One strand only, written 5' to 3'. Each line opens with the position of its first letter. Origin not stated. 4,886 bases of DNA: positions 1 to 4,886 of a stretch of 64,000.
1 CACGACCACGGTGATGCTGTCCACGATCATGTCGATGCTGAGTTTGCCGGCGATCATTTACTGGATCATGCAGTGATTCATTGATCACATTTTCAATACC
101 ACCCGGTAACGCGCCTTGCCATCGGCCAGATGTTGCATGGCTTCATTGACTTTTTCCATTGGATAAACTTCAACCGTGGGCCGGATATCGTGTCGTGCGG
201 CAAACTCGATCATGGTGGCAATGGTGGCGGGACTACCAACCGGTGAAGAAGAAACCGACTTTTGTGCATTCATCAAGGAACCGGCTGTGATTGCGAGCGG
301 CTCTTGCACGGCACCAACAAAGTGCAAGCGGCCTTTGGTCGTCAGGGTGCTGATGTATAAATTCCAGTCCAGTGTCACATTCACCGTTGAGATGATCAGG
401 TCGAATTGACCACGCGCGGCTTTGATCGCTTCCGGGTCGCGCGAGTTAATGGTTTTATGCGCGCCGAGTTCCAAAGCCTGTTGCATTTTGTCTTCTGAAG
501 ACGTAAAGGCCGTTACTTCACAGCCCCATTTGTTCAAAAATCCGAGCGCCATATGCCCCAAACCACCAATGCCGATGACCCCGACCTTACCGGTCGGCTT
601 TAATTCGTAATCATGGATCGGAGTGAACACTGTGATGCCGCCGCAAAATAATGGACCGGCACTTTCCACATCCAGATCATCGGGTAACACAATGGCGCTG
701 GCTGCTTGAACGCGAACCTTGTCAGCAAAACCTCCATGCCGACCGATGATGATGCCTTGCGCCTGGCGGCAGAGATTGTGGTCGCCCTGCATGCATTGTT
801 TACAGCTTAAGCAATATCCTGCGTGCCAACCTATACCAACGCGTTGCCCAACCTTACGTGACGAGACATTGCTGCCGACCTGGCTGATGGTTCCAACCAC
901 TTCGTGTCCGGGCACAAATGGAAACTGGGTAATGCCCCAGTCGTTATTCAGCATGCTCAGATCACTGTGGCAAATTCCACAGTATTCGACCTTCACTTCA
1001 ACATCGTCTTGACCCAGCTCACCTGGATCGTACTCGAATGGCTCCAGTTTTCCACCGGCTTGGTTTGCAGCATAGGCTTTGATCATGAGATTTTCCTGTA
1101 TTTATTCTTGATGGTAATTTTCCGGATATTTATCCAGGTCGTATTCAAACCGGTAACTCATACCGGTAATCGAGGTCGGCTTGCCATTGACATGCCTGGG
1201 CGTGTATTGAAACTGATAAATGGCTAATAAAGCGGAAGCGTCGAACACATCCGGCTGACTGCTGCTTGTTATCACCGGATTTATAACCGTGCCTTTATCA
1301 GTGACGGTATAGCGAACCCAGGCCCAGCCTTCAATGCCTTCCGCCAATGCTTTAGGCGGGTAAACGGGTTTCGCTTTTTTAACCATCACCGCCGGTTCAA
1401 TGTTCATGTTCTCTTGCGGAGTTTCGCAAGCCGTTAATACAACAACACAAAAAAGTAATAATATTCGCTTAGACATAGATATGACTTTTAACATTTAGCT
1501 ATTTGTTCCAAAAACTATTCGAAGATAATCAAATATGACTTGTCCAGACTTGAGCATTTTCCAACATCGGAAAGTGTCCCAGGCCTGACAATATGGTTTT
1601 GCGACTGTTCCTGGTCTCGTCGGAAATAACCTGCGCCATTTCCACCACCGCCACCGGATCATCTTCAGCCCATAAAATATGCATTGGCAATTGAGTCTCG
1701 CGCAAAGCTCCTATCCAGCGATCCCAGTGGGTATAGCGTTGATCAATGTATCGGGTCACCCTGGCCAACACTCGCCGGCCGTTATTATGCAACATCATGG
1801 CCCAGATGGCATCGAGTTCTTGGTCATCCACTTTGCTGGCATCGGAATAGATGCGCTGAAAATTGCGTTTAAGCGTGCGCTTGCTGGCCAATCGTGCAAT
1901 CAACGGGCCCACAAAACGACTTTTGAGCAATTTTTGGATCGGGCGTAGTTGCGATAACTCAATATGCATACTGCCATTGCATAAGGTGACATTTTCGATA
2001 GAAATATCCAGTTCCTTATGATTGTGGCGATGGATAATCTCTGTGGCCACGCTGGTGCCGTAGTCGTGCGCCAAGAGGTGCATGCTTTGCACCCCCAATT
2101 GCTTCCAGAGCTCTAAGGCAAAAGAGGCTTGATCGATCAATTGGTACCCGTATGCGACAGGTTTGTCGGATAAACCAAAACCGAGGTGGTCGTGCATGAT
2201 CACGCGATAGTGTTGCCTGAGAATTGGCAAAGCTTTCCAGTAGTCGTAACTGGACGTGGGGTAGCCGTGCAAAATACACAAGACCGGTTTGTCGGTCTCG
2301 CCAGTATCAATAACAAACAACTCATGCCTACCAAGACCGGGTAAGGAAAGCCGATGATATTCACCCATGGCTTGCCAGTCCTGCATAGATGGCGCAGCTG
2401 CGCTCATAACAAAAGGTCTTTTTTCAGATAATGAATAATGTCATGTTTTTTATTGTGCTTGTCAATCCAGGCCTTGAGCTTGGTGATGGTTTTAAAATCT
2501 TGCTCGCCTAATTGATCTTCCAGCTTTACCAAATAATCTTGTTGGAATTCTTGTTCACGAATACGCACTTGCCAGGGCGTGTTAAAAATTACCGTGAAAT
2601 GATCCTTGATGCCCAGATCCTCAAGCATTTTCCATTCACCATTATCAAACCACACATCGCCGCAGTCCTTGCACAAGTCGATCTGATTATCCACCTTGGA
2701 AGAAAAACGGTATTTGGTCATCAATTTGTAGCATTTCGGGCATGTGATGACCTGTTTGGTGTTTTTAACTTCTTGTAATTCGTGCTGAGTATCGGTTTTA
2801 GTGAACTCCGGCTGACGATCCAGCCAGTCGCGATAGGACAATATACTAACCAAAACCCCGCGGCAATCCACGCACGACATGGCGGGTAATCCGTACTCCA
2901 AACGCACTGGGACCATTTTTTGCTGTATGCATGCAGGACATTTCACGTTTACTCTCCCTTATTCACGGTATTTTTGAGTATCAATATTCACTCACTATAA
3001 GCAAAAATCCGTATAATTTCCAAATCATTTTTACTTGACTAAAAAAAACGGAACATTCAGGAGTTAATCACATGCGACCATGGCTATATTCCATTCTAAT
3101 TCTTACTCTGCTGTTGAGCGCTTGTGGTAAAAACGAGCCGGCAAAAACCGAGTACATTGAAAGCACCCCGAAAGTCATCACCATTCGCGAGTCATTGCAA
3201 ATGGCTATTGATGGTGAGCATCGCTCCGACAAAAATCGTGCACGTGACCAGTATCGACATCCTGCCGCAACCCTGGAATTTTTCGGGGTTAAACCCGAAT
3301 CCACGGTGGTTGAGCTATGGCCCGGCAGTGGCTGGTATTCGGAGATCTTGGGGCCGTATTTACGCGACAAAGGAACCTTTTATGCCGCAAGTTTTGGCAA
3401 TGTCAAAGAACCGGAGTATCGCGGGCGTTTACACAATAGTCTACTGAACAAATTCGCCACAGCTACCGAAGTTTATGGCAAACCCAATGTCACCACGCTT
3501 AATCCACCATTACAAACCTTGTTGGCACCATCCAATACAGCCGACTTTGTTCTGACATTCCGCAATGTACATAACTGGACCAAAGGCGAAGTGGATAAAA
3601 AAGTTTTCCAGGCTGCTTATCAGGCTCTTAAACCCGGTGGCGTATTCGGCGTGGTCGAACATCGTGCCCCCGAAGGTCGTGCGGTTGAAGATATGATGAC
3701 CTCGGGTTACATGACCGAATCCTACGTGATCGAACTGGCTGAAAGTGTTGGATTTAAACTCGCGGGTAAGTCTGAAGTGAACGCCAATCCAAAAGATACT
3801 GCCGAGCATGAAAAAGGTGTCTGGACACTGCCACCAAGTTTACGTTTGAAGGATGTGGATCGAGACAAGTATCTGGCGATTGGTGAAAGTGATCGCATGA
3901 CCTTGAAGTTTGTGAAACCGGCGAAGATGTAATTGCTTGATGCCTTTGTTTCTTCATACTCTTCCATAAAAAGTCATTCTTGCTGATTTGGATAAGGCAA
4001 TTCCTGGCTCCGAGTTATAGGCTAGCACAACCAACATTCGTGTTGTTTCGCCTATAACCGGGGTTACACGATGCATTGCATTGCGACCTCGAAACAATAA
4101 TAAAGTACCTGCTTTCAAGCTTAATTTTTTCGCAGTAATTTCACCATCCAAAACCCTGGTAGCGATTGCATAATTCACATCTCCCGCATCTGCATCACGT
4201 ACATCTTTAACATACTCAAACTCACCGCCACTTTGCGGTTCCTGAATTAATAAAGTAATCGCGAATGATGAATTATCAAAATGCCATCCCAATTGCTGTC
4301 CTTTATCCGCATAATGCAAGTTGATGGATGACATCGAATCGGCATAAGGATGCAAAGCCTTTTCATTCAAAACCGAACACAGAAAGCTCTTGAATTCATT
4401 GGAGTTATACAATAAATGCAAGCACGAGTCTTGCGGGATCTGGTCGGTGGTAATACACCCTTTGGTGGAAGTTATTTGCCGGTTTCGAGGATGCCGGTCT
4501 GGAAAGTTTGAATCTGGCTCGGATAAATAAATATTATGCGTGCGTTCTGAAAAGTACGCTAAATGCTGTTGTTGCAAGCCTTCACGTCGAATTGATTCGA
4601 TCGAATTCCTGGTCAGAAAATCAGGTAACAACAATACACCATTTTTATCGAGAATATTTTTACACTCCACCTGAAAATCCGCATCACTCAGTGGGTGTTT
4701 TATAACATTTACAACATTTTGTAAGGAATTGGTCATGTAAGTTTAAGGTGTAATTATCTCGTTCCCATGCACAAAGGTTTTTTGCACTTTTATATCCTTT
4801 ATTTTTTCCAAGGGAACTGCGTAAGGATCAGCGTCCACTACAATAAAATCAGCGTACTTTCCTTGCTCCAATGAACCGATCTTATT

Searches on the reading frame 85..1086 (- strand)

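Call 36: search_protein_families(library=pfam, proteins=[window:85-1086:-], max_evalue=0.001)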
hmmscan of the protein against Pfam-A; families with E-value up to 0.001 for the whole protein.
window:85-1086:- (333 aa): 6 families
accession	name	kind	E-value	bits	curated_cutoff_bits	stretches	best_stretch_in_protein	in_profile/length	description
PF08240.17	ADH_N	-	2.5e-28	98.8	23.5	1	25-136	1-104/104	Alcohol dehydrogenase GroES-like domain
PF00107.32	ADH_zinc_N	-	7.6e-23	81.3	31.8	1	175-297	1-128/129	Zinc-binding dehydrogenase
PF13602.12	ADH_zinc_N_2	-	3.5e-10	41.3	27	1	207-331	1-134/134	Zinc-binding dehydrogenase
PF01262.27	AlaDh_PNT_C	-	1.1e-05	25.5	23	1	165-238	28-103/214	Alanine dehydrogenase/PNT, C-terminal domain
PF03446.21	NAD_binding_2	-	0.00045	20.7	21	1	167-236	1-64/161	NAD binding domain of 6-phosphogluconate dehydrogenase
PF02558.23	ApbA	-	0.0008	19.5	22.2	0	168-235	1-74/150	Ketopantoate reductase PanE/ApbA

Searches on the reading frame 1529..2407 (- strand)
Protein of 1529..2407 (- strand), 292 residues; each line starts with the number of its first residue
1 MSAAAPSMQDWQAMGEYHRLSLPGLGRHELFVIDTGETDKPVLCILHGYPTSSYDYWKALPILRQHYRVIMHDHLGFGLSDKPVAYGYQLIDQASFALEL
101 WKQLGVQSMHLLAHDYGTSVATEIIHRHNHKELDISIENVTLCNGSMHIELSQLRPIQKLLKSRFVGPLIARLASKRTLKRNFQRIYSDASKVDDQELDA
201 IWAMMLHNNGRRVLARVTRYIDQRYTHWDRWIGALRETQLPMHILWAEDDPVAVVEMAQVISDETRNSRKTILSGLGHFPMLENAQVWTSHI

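Call 36: search_protein_families(library=pfam, proteins=[window:1529-2407:-], max_evalue=0.001)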
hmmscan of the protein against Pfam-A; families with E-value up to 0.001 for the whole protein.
window:1529-2407:- (292 aa): 3 families
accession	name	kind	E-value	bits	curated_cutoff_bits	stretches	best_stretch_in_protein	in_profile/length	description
PF00561.26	Abhydrolase_1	-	2.6e-25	90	25.8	1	41-285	1-245/245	alpha/beta hydrolase fold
PF12697.13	Abhydrolase_6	-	9.2e-13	49.8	26.3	1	46-286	4-212/217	Alpha/beta hydrolase family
PF12146.15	Hydrolase_4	-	4.5e-11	42.9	27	1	40-272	4-224/239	Serine aminopeptidase, S33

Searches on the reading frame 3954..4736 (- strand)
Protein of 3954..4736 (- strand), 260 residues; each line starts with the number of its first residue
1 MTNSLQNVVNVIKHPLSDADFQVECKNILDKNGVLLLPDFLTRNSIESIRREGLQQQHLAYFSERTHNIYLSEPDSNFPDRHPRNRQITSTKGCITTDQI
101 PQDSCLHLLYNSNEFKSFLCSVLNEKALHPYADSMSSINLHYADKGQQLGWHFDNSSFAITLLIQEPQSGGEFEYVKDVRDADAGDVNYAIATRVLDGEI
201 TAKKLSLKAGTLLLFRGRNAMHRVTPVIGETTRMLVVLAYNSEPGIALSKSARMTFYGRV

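Call 36: search_protein_families(library=pfam, proteins=[window:3954-4736:-], max_evalue=0.001)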
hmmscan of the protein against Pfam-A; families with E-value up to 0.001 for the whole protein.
window:3954-4736:- (260 aa): 3 families
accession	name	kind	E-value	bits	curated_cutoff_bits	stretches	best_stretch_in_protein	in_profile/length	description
PF23169.1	HalD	-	1.4e-18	67.6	26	1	95-245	65-213/228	Halogenase D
PF22814.2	WelO5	-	1.8e-05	24.9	27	1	161-235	176-259/277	Carrier-protein-independent halogenase WelO5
PF13640.12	2OG-FeII_Oxy_3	-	2.1e-05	25.8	27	1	141-237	5-94/98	2OG-Fe(II) oxygenase superfamily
